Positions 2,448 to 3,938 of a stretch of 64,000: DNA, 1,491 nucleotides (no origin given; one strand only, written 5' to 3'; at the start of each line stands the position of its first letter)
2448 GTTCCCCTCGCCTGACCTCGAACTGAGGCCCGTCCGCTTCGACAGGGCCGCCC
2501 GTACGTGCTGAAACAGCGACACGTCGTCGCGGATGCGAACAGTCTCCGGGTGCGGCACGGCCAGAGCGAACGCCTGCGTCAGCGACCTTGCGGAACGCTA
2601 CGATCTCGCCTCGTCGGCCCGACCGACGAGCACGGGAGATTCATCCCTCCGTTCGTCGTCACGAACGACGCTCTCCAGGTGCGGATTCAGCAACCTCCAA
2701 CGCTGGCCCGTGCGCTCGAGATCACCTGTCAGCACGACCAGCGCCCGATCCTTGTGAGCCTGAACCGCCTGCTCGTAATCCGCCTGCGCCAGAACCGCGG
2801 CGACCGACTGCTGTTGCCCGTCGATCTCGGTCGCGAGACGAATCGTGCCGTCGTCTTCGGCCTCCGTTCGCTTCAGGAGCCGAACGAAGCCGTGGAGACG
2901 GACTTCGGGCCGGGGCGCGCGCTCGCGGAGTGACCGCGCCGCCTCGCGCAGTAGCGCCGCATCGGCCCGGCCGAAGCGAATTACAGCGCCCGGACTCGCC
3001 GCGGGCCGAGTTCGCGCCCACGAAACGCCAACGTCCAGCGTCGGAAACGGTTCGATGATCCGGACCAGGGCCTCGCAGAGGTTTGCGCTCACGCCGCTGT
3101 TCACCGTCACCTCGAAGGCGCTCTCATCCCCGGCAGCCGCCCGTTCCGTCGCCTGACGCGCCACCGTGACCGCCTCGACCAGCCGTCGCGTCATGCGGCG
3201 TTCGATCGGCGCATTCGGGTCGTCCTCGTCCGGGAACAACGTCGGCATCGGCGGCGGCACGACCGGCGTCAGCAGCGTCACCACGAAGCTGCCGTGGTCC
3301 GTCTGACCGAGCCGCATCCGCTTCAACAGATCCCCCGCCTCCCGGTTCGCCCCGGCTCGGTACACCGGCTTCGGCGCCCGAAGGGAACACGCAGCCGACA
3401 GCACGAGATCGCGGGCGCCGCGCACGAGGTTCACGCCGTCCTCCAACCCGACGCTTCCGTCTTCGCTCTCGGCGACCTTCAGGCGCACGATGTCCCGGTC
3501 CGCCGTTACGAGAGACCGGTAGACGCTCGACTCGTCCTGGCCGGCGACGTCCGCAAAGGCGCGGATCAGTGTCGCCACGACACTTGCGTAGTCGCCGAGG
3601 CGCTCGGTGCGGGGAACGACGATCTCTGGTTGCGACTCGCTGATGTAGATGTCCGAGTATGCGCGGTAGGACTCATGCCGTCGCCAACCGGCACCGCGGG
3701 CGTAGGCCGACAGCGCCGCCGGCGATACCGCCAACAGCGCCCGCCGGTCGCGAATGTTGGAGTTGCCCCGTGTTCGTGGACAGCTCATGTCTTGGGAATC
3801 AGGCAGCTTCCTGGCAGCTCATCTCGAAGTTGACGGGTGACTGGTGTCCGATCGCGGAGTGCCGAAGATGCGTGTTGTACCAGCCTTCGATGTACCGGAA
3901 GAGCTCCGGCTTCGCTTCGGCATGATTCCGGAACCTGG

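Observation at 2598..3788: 396-aa orphan protein occupying the hsdS-hsdR gap of the dead R-M locus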

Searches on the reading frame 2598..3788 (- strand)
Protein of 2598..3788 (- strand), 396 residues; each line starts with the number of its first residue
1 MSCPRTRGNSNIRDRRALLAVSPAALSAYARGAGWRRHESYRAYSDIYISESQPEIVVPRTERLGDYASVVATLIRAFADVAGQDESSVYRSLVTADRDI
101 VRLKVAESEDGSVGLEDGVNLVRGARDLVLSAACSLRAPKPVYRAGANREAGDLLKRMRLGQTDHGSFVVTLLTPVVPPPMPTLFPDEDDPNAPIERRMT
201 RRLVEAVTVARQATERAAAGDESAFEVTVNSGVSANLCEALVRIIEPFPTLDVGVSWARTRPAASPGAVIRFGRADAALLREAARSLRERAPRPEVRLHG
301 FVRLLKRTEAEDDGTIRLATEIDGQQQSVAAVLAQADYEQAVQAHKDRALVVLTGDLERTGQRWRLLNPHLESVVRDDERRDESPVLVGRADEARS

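Call 3: search_protein_families(library=pfam, proteins=[window:2598-3788:-], max_evalue=0.1)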
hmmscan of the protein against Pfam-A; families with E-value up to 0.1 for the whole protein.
window:2598-3788:- (396 aa): 1 family
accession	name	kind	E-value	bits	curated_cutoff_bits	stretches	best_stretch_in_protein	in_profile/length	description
PF13474.12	SnoaL_3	-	0.03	15.1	22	0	325-371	70-116/121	SnoaL-like domain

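Call 4: search_protein_families(library=padloc, proteins=[window:2598-3788:-], max_evalue=0.1)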
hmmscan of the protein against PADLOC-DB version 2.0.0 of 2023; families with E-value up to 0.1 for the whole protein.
window:2598-3788:- (396 aa): 38 families (the best 25 are shown)
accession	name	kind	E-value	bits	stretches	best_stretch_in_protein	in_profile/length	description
PDLC04298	PDC-M02B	-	7e-118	391.8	1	10-378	3-377/380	-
PDLC04304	PDC-M02B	-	2.3e-74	248.7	1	11-375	4-380/383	-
PDLC04335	PDC-M02B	-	1.2e-71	239.5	1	20-370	5-356/364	-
PDLC04331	PDC-M02B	-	2.9e-71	238.5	1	12-370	10-363/389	-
PDLC04330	PDC-M02B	-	1.6e-61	206.2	1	16-377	7-371/375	-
PDLC04323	PDC-M02B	-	5.3e-57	191.1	1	20-363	12-360/374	-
PDLC04311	PDC-M02B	-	6.4e-56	187.9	1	20-365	7-364/384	-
PDLC04303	PDC-M02B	-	1.1e-53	180.6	1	11-365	4-373/383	-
PDLC04308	PDC-M02B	-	4.7e-50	168.4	1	17-368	12-374/391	-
PDLC04317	PDC-M02B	-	1.6e-49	166.7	1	20-383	14-376/396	-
PDLC04310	PDC-M02B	-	3.1e-47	159.1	1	22-383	7-378/394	-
PDLC04307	PDC-M02B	-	5.9e-42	142.1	1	24-367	14-360/373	-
PDLC04306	PDC-M02B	-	1.9e-41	140.4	1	108-377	6-275/279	-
PDLC04301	PDC-M02B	-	2.7e-40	136.6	1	17-370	7-372/378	-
PDLC04319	PDC-M02B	-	7.5e-40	135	1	17-367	8-365/373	-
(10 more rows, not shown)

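Call 5: search_protein_families(library=ncbifam, proteins=[window:2598-3788:-], max_evalue=0.1)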
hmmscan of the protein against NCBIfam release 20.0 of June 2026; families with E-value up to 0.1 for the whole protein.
window:2598-3788:- (396 aa): 1 family
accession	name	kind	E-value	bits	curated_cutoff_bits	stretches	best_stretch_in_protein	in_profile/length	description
NF038319.1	DISARM_DrmC_I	equivalog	0.045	13.3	133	1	279-377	9-105/236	DISARM system phospholipase D-like protein DrmC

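Call 6: find_homologous_proteins(query=window:2598-3788:-)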
Query window:2598-3788:- (396 aa): 1396 proteins with E <= 0.001 among 8000 candidates; the best 120 are listed.
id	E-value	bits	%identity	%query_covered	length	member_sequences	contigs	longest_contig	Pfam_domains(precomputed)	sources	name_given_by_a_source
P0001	1.1e-237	806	100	95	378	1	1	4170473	-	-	-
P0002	3.4e-205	699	85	97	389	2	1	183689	-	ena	-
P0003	9.2e-203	691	85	95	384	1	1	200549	-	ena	-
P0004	3.5e-195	666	83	94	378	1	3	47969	-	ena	-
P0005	3.9e-193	660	83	94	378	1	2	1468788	-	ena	-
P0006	7.6e-193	659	82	94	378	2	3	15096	-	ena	-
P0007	1.0e-192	658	82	93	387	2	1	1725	-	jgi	jgi:hypothetical protein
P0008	4.4e-192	656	83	93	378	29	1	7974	-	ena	-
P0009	9.0e-192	655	83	95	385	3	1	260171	-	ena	-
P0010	1.2e-191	655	83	94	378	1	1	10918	-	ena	-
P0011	1.7e-191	654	82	93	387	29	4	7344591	-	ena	-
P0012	6.8e-191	652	83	93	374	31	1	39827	-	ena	-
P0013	6.1e-190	649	81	95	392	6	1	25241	-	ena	-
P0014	9.1e-189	645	82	93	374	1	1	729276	-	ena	-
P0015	3.6e-188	643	77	97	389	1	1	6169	-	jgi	-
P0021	1.5e-186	638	79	95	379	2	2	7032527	-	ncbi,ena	-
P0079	1.1e-171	589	75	93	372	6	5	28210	-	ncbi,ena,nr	ncbi:MAG: hypothetical protein OXH04_11275 [Acidobacteria bacterium]|nr:hypothetical protein [Acidob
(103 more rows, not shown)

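Call 7: search_solved_structures(query=window:2598-3788:-, max_evalue=1)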
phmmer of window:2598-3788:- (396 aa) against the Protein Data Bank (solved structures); distinct sequences matched with E-value up to 1: 1.
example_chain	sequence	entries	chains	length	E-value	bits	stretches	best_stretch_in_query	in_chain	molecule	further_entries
8tn1_A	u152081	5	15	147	0.037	16.3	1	123-235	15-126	De novo designed 4 helix bundles | De novo designed protein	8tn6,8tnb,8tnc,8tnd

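Call 9: find_encoding_contigs(protein=P0021, flank=8000, max_places=3)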
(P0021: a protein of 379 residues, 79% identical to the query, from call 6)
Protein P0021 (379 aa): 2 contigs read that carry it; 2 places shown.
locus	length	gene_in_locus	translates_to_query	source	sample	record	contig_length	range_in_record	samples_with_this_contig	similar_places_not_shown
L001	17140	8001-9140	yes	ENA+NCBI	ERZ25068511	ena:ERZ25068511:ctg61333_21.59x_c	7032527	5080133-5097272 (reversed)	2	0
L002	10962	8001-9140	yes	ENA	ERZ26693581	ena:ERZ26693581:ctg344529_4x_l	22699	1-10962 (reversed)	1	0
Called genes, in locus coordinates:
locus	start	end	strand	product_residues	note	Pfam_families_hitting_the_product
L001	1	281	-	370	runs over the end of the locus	PF01264:Chorismate_synt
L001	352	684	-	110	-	PF02604:PhdYeFM_antitox (weak), PF03683:UPF0175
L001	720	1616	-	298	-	PF23023:Anti-Pycsar_Apyc1, PF00753:Lactamase_B, PF12706:Lactamase_B_2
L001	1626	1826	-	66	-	-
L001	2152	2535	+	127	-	PF12161:HsdM_N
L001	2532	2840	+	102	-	PF01909:NTP_transf_2, PF18765:Polbeta (weak)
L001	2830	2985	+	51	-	-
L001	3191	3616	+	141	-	PF08780:NTase_sub_bind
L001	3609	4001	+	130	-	PF22600:MTPAP-like_central (weak), PF01909:NTP_transf_2 (weak)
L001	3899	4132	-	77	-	-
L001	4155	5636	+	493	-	PF12161:HsdM_N, PF02384:N6_Mtase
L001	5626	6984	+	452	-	PF01420:Methylase_S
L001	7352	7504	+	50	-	-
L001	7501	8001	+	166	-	PF14280:DUF4365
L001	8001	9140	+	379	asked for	-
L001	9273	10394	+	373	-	PF02463:SMC_N (weak), PF11398:DUF2813 (faint), PF13175:AAA_15 (weak), PF13304:AAA_21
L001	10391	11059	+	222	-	PF14103:DUF4276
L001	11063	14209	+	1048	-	PF04313:HSDR_N, PF04851:ResIII, PF18766:SWI2_SNF2, PF00270:DEAD (weak), PF22679:T1R_D3-like, PF11867:T1RH-like_C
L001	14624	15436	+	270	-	-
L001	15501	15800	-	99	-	-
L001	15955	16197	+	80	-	PF04014:MazE_antitoxin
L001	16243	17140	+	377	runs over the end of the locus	PF13378:MR_MLE_C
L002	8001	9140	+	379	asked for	-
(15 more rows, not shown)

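Call 10: find_encoding_contigs(protein=P0079, flank=8000, max_places=3)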
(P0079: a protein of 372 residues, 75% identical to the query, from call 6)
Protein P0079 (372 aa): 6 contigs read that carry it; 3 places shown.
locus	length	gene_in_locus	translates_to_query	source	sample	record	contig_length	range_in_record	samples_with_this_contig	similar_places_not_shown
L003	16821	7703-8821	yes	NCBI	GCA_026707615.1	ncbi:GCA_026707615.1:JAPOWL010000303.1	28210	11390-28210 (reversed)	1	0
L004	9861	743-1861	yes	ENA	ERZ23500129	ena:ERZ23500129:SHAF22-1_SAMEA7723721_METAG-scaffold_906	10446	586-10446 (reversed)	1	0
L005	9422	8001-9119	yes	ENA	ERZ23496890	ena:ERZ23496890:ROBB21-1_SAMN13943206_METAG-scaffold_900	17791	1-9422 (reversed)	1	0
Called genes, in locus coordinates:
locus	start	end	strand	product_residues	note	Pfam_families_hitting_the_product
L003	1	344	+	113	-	?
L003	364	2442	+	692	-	PF14072:DndB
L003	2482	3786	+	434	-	PF04851:ResIII, PF00270:DEAD, PF07652:Flavi_DEAD (faint), PF00271:Helicase_C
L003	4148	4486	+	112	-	PF02627:CMD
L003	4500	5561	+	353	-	PF04055:Radical_SAM, PF12345:DUF3641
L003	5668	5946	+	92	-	-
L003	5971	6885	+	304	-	PF13489:Methyltransf_23, PF13649:Methyltransf_25, PF13847:Methyltransf_31, PF08241:Methyltransf_11, PF08242:Methyltransf_12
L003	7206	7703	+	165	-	PF14280:DUF4365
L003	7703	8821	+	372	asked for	-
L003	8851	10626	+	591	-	PF00149:Metallophos (weak), PF02872:5_nucleotid_C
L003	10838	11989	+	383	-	PF06114:Peptidase_M78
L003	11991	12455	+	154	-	PF14367:DUF4411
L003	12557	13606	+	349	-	-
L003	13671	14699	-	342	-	PF00753:Lactamase_B, PF12706:Lactamase_B_2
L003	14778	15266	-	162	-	PF03928:HbpS-like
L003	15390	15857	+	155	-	PF07617:DUF1579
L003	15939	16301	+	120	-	-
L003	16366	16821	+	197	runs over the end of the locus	PF04307:YdjM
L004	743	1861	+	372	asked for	-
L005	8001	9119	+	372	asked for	-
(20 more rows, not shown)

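Call 11: find_encoding_contigs(protein=P0002, flank=8000, max_places=3)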
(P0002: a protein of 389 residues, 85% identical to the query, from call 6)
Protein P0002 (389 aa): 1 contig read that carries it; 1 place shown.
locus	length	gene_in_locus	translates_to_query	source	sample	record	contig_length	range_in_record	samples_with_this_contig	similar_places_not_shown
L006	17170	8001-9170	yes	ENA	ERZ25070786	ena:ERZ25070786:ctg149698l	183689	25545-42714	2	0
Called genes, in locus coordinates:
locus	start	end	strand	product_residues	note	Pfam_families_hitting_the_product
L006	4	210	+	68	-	-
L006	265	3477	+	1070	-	PF17964:Big_10 (faint)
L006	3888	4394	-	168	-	PF00583:Acetyltransf_1 (weak), PF13508:Acetyltransf_7, PF13673:Acetyltransf_10 (weak)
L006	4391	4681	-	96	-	PF08681:TacA1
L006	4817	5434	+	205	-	PF02384:N6_Mtase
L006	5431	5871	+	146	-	PF08780:NTase_sub_bind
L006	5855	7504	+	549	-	PF18765:Polbeta, PF01420:Methylase_S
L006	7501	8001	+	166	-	PF14280:DUF4365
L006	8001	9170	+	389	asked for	-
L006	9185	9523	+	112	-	-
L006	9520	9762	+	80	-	-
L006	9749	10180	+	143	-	-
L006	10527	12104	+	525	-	PF12161:HsdM_N, PF02384:N6_Mtase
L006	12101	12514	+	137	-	PF08780:NTase_sub_bind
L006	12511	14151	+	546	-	PF18765:Polbeta, PF01420:Methylase_S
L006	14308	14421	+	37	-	-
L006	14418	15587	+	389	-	PF06114:Peptidase_M78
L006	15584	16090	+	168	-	PF14367:DUF4411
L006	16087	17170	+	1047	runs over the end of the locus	PF04313:HSDR_N, PF04851:ResIII, PF18766:SWI2_SNF2, PF22679:T1R_D3-like, PF11867:T1RH-like_C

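Call 23: find_related_loci(query=A1, collection=genome_contigs, flank=6000)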
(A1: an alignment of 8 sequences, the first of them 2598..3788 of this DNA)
Query A1 (396 aa) in genome_contigs; peptide patterns used: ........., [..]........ (x = any residue, [..] = any of these).
242 stretches matched a pattern; 104 encode a relative of the query (tblastn E <= 1e-3); the best 80 are kept; 80 distinct loci.
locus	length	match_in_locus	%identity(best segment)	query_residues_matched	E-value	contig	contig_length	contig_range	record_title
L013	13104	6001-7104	84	11-378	0e+0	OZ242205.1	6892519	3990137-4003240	MAG: Vicinamibacterales bacterium isolate eeb0043e-0032-4cf8-a264-719f6bba5173 genome assembly, chromosome: 1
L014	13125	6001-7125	82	11-385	0e+0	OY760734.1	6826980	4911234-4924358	MAG: Vicinamibacterales bacterium isolate 10b48155-431e-4809-9d43-759f23ff96f9 genome assembly, chromosome: 1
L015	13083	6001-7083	82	25-385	0e+0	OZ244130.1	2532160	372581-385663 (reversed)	MAG: Vicinamibacterales bacterium isolate 91d79e5c-02a4-4b4d-8047-b2bdf700176b genome assembly, chromosome: 1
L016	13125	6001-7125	82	11-385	0e+0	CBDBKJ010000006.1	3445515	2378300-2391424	MAG: Vicinamibacterales bacterium isolate 439a5d20-bfdb-4aba-b463-0bc3b0a73bd6 genome assembly, contig: contig_6, whole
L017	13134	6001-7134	78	4-378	0e+0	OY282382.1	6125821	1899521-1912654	MAG: uncultured Vicinamibacterales bacterium isolate e65da963-7c29-4b68-91ce-224fd25ea74c genome assembly, chromosome: 1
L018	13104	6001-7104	81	11-378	0e+0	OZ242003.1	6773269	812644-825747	MAG: Vicinamibacterales bacterium isolate a81303e6-5222-43c3-8420-e6164aabff0e genome assembly, chromosome: 1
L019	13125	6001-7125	79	11-385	0e+0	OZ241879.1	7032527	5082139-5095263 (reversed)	MAG: Spirochaetia bacterium isolate 33422d00-efb0-4b49-bd16-f937cda21374 genome assembly, chromosome: 1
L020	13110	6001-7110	78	11-380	0e+0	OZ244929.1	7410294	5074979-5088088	MAG: Spirochaetia bacterium isolate 8068e3ae-2514-4771-9ed6-15a7f5772894 genome assembly, chromosome: 1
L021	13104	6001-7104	78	11-378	0e+0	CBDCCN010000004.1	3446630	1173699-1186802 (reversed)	MAG: Vicinamibacterales bacterium isolate 1d3aa380-3d16-43da-b993-60d5eb5b4b02 genome assembly, contig: contig_4, whole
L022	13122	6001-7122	77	11-384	3e-180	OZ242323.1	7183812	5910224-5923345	MAG: Vicinamibacterales bacterium isolate 8c3855b2-ceca-4187-9ff2-440907630a03 genome assembly, chromosome: 1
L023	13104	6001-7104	78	11-378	1e-178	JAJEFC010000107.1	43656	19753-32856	MAG: Vicinamibacteria bacterium isolate p16x34bins.66 k141_53482, whole genome shotgun sequence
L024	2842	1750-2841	75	11-374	0e+0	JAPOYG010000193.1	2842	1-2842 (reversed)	MAG: Acidobacteria bacterium isolate COS4_bin_27 NODE_16726_length_2842_cov_20.1995, whole genome shotgun sequence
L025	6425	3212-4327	83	11-385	5e-179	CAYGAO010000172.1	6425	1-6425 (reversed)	MAG TPA_asm: uncultured Acidobacteriota bacterium isolate ERP110561_co1_40 genome assembly, contig: NODE_7706_length_642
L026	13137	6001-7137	74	5-383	3e-176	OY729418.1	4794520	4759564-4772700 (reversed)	MAG: Paracoccaceae bacterium isolate 54c0c81b-ab6a-46d8-a0b5-11567dc3f75d genome assembly, chromosome: 1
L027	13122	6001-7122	74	11-382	7e-172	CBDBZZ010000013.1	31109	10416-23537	MAG: Bryobacterales bacterium isolate 74d63353-912c-4bc9-bbc2-a65f7fa8b3d4 genome assembly, contig: contig_13, whole gen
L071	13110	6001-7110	57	12-375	3e-128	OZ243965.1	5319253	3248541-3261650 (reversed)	MAG: Bryobacterales bacterium isolate d9fe4927-0271-4d34-8a35-7101854e6c69 genome assembly, chromosome: 1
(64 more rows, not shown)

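Call 26: search_protein_representatives(protein=P0001)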
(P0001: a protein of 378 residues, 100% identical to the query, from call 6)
Query: 378 residues. Proteins with E-value up to 0.001 (for the whole library): 3368; up to 1e-10: 2262; up to 1e-30: 624. The best 150 are listed.
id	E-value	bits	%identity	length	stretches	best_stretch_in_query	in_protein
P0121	6.6e-124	429.9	58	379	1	2-363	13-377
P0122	2.9e-119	414.7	58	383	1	2-359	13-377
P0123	3.2e-105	368.5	48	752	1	3-366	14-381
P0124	3.3e-102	358.6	50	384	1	2-358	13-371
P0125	1.6e-99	349.8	48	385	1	1-366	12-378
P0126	3.3e-99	348.7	50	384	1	2-365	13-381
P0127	7.4e-99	347.6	48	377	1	2-361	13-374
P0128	1.0e-96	340.5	49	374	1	2-364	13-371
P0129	2.6e-96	339.2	48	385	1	2-362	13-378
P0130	5.7e-96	338.1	61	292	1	1-273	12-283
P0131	2.5e-95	335.9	49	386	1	3-357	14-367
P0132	3.5e-95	335.5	49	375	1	2-361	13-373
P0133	7.0e-95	334.5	45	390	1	2-361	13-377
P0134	2.5e-94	332.7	46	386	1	2-357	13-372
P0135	1.5e-93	330.1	47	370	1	2-357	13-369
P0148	5.4e-82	292.1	44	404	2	1-212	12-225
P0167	7.2e-72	258.8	43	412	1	1-352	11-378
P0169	1.7e-71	257.6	55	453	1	1-280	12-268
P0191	7.2e-63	229.2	59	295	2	2-157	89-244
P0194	7.8e-62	225.8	43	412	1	70-348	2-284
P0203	3.1e-58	214.0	48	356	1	2-248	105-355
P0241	4.7e-52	193.7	67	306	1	151-301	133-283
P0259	3.7e-49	184.1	45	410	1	1-255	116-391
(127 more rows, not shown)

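Call 29: find_homologous_proteins(query=A2)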
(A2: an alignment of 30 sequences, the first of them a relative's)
Query A2 (30 sequences) (378 aa, profile of the alignment): 1531 proteins with E <= 0.001 among 8000 candidates; the best 120 are listed.
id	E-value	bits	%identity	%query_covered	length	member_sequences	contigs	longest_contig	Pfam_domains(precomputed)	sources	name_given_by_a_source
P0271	7.4e-151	520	58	97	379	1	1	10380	-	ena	-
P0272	7.9e-149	513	59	98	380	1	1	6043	-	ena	-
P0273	3.2e-148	511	59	94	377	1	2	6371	-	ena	-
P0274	4.2e-148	511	59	98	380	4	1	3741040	-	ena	-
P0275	8.8e-148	510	59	96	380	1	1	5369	-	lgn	-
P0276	1.0e-147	510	57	94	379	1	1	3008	-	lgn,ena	-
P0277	1.3e-147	509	59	98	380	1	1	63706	-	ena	-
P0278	4.1e-147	508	57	94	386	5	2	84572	-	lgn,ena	-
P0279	4.7e-147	508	63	95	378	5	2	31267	-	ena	-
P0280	5.8e-147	507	59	92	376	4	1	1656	-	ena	-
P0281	9.1e-147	507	51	97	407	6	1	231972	-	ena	-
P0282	1.2e-146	506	51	97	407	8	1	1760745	-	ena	-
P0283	1.3e-146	506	58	97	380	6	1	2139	-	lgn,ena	-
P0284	1.7e-146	506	60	94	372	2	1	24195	-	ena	-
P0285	2.3e-146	505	58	95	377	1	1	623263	-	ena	-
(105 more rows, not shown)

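Call 32: search_solved_structures(query=A2, max_evalue=10)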
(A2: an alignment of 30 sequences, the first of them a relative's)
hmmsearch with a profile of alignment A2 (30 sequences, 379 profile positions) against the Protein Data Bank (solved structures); distinct sequences matched with E-value up to 10: 2.
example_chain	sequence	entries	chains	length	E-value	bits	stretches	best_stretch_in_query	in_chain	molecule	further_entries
7ext_Q3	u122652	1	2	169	0.16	13.7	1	71-134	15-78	Allophycocyanin subunit beta-18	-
5tvf_E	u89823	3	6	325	1.1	11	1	220-298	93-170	S-adenosylmethionine decarboxylase proenzyme-like, putative | Inactive S-adenosylmethionine decarboxylase prozyme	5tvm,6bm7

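Call 33: search_protein_families(library=padloc, proteins=[L001:7501-8001:+, L006:7501-8001:+, L003:7206-7703:+], max_evalue=0.001)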
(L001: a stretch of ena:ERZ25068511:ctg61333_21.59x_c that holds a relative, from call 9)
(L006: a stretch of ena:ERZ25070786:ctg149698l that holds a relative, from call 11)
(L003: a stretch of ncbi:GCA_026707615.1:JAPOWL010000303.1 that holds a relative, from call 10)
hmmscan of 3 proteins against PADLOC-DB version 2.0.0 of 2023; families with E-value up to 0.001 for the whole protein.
L001:7501-8001:+ (166 aa): 25 families
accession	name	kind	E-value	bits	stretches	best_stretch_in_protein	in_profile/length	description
PDLC04278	PDC-M02A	-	2.6e-50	168.7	1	6-165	3-165/167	-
PDLC04297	PDC-M02A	-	9.4e-49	163.4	1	7-165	2-163/165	-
PDLC04291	PDC-M02A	-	6.8e-34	115.3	1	7-164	11-173/176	-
PDLC04277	PDC-M02A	-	1.1e-33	114.6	1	16-162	12-164/169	-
PDLC04290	PDC-M02A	-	1e-32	111.2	1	6-164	2-166/170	-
PDLC04276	PDC-M02A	-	3.5e-31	106.3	1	8-165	21-182/184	-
PDLC04282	PDC-M02A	-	9.1e-31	104.9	1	6-162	16-176/182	-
PDLC04273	PDC-M02A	-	1.3e-30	104.8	1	9-159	7-161/172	-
PDLC04292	PDC-M02A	-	1e-29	101.7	1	16-163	11-165/169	-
PDLC04287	PDC-M02A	-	1.3e-29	101.3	1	6-163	4-171/182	-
PDLC04295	PDC-M02A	-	2.5e-29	100.4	1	11-164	50-200/203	-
PDLC04284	PDC-M02A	-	1.4e-23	81.4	1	18-163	31-182/188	-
PDLC04280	PDC-M02A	-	5.5e-21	73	1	10-160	19-174/182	-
PDLC04286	PDC-M02A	-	2.1e-20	71.4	1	9-163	7-157/167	-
PDLC04279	PDC-M02A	-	3.9e-20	70.6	1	10-165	13-177/179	-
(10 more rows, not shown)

L006:7501-8001:+ (166 aa): 25 families
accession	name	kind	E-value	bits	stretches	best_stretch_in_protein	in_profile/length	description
PDLC04278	PDC-M02A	-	4.5e-51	171.2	1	5-165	1-165/167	-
PDLC04297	PDC-M02A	-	3.9e-46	154.9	1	9-165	4-163/165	-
PDLC04291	PDC-M02A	-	4.3e-34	116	1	5-164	9-173/176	-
PDLC04290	PDC-M02A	-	8.1e-32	108.2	1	5-164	1-166/170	-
PDLC04277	PDC-M02A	-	3.4e-31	106.5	1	18-162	14-164/169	-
PDLC04276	PDC-M02A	-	5.4e-31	105.7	1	6-165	19-182/184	-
PDLC04282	PDC-M02A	-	3.3e-30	103.1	1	5-161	15-175/182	-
PDLC04295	PDC-M02A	-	3.2e-29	100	1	6-160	45-196/203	-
PDLC04273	PDC-M02A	-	4.2e-29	99.9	1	7-159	5-161/172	-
PDLC04287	PDC-M02A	-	4e-26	89.9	1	6-160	4-168/182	-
PDLC04292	PDC-M02A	-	5.1e-26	89.6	1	17-163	12-165/169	-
PDLC04284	PDC-M02A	-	2e-21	74.4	1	18-159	31-178/188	-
PDLC04280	PDC-M02A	-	1.7e-20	71.5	1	6-160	15-174/182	-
PDLC04286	PDC-M02A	-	3.7e-20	70.6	1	11-163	9-157/167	-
PDLC04279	PDC-M02A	-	2.2e-19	68.1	1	13-165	16-177/179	-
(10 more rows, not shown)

L003:7206-7703:+ (165 aa): 25 families
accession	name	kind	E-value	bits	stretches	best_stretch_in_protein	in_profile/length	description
PDLC04278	PDC-M02A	-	4.6e-52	174.4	1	6-164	3-165/167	-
PDLC04297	PDC-M02A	-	2.8e-48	161.9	1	8-164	3-163/165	-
PDLC04276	PDC-M02A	-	9.5e-32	108.1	1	8-164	21-182/184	-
PDLC04277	PDC-M02A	-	1.7e-31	107.5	1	19-161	15-164/169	-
PDLC04290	PDC-M02A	-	4.1e-30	102.7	1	7-163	3-166/170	-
PDLC04291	PDC-M02A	-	4.2e-30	103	1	8-163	12-173/176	-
PDLC04295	PDC-M02A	-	1.5e-28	97.8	1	13-158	52-195/203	-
PDLC04273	PDC-M02A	-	1.9e-28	97.7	1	9-159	7-162/172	-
PDLC04287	PDC-M02A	-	5.9e-28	95.9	1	10-159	8-168/182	-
PDLC04282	PDC-M02A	-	2.4e-27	93.8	1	10-162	20-177/182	-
PDLC04292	PDC-M02A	-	2.6e-26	90.6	1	19-163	14-166/169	-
PDLC04286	PDC-M02A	-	4.1e-22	77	1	11-162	9-157/167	-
PDLC04284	PDC-M02A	-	1.6e-20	71.5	1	19-159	32-179/188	-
PDLC04279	PDC-M02A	-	1.7e-20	71.7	1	12-164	15-177/179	-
PDLC04275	PDC-M02A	-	4.7e-19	67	1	8-164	5-165/172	-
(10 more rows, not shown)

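Call 43: predict_structure(alignment_id=A3)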
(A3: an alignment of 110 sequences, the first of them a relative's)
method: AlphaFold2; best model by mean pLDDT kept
length: 378 residues; sequences in the alignment: 110
mean_pLDDT: 84.6   pTM: 0.71
mean pLDDT of the five models: 84.6, 83.1, 83.1, 80.7, 80.0
residues with pLDDT >= 90: 188; 70-90: 136; 50-70: 37; < 50: 17
segments of 3 or more residues with pLDDT < 50: 362-378
pLDDT, mean of each block of 10 residues (from residue 1): 88 92 92 92 89 95 92 91 86 82 93 91 80 89 71 89 62 78 95 97 91 95 95 93 80 95 93 77 85 77 86 88 88 88 79 81 39 33
secondary structure, 60 per line:
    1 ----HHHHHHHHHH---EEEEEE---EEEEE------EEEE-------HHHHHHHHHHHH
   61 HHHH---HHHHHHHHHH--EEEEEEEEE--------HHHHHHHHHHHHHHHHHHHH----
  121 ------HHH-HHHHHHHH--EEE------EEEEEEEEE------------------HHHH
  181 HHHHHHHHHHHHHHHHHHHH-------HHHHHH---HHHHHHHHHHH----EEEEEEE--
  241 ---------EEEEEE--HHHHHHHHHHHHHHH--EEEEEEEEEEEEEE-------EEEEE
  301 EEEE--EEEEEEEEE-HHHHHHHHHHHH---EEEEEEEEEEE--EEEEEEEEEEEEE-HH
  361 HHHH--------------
elements in order: H5-14 E18-23 E27-31 E38-41 H49-64 H68-77 E80-88 H97-116 H131-138 E141-143 E150-158 H177-200 H208-213 H217-227 E232-238 E250-255 H258-272 E275-288 E296-304 E307-315 H317-328 E332-342 E345-357 H359-364
